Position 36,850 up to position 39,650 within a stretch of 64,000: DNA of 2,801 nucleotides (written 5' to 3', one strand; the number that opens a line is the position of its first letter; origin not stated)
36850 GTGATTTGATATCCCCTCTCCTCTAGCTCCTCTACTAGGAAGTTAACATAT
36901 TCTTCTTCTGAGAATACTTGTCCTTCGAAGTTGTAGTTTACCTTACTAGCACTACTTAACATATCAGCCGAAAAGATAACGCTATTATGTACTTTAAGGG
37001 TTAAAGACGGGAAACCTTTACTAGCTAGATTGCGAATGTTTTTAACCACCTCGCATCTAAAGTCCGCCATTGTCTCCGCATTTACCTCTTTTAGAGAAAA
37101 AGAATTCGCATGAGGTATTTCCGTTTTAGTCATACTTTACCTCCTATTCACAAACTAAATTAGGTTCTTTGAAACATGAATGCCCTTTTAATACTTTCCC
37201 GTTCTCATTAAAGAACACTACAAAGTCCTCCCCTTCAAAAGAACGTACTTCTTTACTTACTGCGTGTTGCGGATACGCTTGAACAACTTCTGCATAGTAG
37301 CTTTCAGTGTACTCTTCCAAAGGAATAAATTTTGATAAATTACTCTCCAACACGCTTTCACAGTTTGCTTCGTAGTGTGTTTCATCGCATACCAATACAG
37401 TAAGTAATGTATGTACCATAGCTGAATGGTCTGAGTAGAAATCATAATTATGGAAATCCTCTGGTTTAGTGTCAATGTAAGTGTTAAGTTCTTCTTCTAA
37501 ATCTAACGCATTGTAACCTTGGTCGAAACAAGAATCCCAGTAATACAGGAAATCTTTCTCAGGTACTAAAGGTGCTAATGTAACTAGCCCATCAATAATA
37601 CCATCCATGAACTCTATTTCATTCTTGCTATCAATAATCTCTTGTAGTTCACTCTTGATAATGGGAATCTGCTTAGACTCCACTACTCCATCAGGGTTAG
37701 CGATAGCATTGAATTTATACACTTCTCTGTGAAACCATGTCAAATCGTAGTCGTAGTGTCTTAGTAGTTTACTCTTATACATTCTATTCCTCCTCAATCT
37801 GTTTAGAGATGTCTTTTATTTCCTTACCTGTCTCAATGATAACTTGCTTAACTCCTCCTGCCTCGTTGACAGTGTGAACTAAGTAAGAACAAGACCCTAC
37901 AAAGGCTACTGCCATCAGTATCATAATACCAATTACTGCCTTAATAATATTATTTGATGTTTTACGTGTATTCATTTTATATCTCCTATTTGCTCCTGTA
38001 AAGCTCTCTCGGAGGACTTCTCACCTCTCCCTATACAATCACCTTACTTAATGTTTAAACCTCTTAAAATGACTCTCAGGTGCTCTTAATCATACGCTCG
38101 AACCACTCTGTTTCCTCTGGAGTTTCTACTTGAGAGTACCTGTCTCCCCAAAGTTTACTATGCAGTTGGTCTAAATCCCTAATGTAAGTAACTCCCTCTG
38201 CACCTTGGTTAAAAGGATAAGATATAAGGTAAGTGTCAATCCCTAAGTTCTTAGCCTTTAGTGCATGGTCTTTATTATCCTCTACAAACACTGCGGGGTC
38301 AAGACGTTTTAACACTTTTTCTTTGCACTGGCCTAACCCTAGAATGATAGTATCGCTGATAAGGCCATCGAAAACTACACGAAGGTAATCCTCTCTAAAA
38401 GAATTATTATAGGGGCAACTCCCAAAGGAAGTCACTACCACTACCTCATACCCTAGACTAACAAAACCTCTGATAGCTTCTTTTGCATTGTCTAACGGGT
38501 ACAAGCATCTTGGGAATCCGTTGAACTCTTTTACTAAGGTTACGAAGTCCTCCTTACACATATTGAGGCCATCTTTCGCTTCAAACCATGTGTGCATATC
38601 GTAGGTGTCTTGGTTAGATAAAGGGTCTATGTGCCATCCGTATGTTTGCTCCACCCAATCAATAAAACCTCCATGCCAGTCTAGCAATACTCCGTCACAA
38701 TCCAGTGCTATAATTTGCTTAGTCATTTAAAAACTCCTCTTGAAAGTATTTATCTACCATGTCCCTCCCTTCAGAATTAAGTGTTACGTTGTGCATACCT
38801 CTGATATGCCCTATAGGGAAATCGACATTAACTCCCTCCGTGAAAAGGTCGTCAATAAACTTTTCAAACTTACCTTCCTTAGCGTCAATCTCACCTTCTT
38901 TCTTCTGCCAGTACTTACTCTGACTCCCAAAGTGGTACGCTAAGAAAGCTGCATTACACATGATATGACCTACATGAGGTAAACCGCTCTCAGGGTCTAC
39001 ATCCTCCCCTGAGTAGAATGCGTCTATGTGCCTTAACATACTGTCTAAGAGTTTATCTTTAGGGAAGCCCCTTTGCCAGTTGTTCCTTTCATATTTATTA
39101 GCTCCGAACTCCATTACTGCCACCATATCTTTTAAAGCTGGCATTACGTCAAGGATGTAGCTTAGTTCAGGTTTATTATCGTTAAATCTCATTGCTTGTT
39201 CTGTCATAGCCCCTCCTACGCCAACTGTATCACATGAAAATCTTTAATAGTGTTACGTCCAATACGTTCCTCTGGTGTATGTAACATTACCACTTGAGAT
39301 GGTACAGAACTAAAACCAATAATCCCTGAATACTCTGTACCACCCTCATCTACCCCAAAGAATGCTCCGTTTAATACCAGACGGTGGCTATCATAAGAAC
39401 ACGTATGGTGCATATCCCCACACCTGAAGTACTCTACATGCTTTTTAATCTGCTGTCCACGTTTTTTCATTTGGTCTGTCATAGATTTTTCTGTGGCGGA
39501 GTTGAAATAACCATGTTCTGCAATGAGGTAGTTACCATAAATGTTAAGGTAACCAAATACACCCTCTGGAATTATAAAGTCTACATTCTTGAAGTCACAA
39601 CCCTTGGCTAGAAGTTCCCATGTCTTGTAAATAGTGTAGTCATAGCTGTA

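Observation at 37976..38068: Near-identical element of about 85 nt immediately upstream of two unrelated genes, with a perfect 23-nt core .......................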

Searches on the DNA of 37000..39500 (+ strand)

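Call 5: search_dna_similar(query=window:37000-39500:+, collection=phages, mode=near)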
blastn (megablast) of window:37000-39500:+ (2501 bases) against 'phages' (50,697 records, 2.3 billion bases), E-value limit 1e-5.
Records with a match: 2; places in all: 2; records where one place covers at least 80% of the query: 2.
Best place of each record, by identity: >=99% 2.
By first word of the organism name: Alteromonas 2.
By host as written in the record: Alteromonas sp. 2.
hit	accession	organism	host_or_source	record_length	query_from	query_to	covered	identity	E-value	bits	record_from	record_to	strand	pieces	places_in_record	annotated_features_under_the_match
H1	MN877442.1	Alteromonas phage vB_AmeM_PT11-V22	Alteromonas sp.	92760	1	2501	100%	100.0%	0e+0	4619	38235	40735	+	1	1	hydrolase | hypothetical protein (x4) | metallo-dependent phosphatase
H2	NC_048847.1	Alteromonas phage vB_AmeM_PT11-V22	Alteromonas sp.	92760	1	2501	100%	100.0%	0e+0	4619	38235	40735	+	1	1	hypothetical protein (x4) | dATP / dGTP pyrophosphohydrolase | metallo-dependent phosphatase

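Call 49: search_rna_families(source=window, start=37900, end=38150, threshold=evalue, max_evalue=10)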
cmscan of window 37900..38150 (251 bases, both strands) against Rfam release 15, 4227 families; matches with E-value up to 10: 2.
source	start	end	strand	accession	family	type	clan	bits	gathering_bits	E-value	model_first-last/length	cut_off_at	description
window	37917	37993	-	RF01171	snoR4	Gene; snRNA; snoRNA; CD-box;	-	17.1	60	5.5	1-80/80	no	Small nucleolar RNA snoR4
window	38064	38127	-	RF02191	TCL6_1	Gene; lncRNA;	-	13.4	60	0.93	52-113/113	no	T-cell leukemia/lymphoma 6 conserved region 1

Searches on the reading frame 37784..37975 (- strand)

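Call 75: search_protein_families(library=pfam, proteins=[window:37784-37975:-], max_evalue=0.01)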
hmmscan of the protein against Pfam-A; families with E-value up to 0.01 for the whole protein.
window:37784-37975:- (63 aa): 1 family
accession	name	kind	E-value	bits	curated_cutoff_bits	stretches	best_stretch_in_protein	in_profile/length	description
PF23906.1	DUF7248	-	0.0055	17.1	27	1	8-36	10-38/58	Family of unknown function (DUF7248)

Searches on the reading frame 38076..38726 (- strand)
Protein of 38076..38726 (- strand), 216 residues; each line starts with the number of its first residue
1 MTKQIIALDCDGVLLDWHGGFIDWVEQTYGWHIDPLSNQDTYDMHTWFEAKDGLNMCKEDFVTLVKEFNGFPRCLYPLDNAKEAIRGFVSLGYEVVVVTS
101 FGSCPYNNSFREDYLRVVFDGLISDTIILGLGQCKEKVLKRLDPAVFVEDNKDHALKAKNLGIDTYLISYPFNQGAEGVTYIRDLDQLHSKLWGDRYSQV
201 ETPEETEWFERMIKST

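Call 23: find_related_loci(query=window:38076-38726:-, collection=viral_contigs, flank=6000)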
Query window:38076-38726:- (216 aa) in viral_contigs; peptide patterns used: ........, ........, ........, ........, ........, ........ (x = any residue, [..] = any of these).
3 stretches matched a pattern; 1 encode a relative of the query (tblastn E <= 1e-3); 1 distinct loci.
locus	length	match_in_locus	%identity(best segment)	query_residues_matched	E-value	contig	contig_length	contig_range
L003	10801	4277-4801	52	6-185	8e-60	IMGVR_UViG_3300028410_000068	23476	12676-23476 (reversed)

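Call 30: find_homologous_proteins(query=window:38076-38726:-, max_evalue=1e-10)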
Query window:38076-38726:- (216 aa): 10 proteins with E <= 1e-10 among 204 candidates.
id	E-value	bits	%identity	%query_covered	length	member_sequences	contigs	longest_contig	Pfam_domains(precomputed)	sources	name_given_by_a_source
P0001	4.4e-148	509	100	100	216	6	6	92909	-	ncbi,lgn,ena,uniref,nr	ncbi:hypothetical protein HWD03_gp052 [Alteromonas phage vB_AmeM_PT11-V22]|uniref:Hydrolase n=1 Tax=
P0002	2.0e-110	386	78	98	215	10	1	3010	PF06941.18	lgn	-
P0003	4.5e-107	375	75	98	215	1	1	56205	PF06941.18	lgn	-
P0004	9.7e-107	374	75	98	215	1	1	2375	PF06941.18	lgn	-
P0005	7.5e-90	319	65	100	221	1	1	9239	-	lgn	-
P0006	5.3e-83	296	67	87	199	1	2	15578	-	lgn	-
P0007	8.3e-53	198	52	83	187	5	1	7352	-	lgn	-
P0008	2.0e-47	180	47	87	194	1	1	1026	-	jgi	jgi:FMN phosphatase YigB (HAD superfamily)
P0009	5.2e-45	172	45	84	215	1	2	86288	PF06941.18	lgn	-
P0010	2.1e-44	170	44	88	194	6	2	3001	-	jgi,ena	-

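Call 31: find_encoding_contigs(protein=P0003, flank=10000, max_places=3)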
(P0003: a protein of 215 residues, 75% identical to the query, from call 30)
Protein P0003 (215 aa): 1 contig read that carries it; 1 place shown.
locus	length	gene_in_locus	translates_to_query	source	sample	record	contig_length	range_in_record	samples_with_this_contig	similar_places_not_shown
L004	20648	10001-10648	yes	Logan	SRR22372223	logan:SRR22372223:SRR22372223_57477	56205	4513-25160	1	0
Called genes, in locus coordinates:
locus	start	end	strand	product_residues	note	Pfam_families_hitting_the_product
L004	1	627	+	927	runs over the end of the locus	PF13155:Toprim_2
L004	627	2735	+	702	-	PF13482:RNase_H_2 (weak), PF00476:DNA_pol_A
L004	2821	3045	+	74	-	-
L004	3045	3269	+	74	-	-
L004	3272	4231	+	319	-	-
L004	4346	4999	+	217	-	PF00847:AP2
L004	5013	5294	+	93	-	-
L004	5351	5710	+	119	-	-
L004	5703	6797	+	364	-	PF02739:5_3_exonuc_N (weak)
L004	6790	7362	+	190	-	-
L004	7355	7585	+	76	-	-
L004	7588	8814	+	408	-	-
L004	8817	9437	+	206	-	-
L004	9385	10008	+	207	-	-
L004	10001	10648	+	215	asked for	PF06941:NT5C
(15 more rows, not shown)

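Call 32: find_encoding_contigs(protein=P0001, flank=10000, max_places=6)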
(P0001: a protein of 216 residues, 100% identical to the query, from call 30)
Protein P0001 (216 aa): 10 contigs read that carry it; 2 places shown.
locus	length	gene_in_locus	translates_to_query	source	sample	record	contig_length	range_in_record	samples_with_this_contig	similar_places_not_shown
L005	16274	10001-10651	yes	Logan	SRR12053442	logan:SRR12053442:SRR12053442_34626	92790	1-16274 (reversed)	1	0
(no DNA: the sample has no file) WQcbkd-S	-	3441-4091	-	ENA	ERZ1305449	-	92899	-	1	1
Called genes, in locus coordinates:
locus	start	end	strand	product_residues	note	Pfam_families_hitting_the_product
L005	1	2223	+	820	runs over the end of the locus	PF00476:DNA_pol_A (weak)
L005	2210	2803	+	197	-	PF07463:NUMOD4, PF13392:HNH_3, PF13936:HTH_38 (weak)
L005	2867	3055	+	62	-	-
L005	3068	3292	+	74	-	-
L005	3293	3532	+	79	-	-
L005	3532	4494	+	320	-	-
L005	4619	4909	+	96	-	-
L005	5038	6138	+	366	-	-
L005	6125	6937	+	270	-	PF12840:HTH_20 (faint), PF04967:HTH_10 (faint)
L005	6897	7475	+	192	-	-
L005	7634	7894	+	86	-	-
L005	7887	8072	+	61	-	-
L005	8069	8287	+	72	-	-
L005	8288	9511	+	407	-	-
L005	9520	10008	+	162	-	PF18909:dGTP_diPhyd_N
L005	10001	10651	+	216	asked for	-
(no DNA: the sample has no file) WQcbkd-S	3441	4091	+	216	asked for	-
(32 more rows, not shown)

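Call 33: find_encoding_contigs(protein=P0006, flank=10000, max_places=3)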
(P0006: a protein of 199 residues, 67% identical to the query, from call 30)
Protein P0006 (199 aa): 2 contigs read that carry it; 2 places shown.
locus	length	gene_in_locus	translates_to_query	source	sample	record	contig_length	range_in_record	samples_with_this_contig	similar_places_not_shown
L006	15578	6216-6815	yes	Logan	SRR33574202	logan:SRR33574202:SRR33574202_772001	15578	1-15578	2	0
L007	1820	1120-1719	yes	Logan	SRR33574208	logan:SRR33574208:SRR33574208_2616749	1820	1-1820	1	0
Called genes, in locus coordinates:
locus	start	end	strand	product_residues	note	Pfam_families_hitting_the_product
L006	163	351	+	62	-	-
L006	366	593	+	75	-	-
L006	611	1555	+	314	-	PF23942:DUF7277, PF23940:DUF7275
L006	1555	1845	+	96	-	-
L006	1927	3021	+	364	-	PF02739:5_3_exonuc_N (weak)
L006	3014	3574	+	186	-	-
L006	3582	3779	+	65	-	-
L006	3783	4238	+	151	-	-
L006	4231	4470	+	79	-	-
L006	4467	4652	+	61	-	-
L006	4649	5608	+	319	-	PF13482:RNase_H_2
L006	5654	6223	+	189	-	PF18909:dGTP_diPhyd_N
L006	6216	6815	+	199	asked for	-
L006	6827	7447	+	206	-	-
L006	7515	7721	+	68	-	-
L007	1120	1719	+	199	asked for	-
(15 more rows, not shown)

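Call 35: find_encoding_contigs(protein=P0002, flank=10000, max_places=4)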
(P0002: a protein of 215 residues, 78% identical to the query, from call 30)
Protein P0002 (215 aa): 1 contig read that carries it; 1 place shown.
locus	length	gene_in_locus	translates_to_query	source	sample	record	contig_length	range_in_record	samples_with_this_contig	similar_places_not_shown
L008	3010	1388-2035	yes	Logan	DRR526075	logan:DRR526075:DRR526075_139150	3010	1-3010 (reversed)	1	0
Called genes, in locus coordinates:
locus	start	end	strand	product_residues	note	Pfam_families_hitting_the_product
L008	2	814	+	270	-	?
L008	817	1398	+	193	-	-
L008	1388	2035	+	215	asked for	PF06941:NT5C (weak)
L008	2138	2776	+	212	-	-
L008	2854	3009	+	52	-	?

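Call 36: find_encoding_contigs(protein=P0004, flank=10000, max_places=3)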
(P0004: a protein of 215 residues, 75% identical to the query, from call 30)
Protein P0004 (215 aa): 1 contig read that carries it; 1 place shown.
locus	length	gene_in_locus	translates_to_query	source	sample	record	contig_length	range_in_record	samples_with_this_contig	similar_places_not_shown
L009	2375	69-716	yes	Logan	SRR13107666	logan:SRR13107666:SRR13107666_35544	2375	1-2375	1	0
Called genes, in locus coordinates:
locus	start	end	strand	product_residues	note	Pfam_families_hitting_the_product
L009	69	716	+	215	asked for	PF06941:NT5C (weak)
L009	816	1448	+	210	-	-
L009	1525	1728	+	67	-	-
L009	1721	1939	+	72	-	PF00085:Thioredoxin (faint), PF13192:Thioredoxin_3, PF00462:Glutaredoxin (weak)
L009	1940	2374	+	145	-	?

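Call 37: find_encoding_contigs(protein=P0005, flank=10000, max_places=3)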
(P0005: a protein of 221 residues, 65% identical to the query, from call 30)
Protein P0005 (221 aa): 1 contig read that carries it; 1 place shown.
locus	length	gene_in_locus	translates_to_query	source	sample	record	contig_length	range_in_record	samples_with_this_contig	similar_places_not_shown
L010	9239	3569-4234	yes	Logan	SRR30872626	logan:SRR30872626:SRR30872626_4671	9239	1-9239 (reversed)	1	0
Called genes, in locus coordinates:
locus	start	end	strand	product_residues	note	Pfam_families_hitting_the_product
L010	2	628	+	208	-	?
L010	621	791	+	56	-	-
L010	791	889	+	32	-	-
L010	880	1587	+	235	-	PF07463:NUMOD4, PF13392:HNH_3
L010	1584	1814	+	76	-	-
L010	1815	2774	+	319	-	PF13384:HTH_23 (faint), PF13482:RNase_H_2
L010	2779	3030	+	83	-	-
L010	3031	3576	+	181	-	PF18909:dGTP_diPhyd_N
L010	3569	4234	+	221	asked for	-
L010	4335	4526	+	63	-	-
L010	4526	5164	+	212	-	-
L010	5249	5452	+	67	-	-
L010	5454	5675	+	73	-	PF00085:Thioredoxin (weak), PF00462:Glutaredoxin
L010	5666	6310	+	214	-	PF02511:Thy1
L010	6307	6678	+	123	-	-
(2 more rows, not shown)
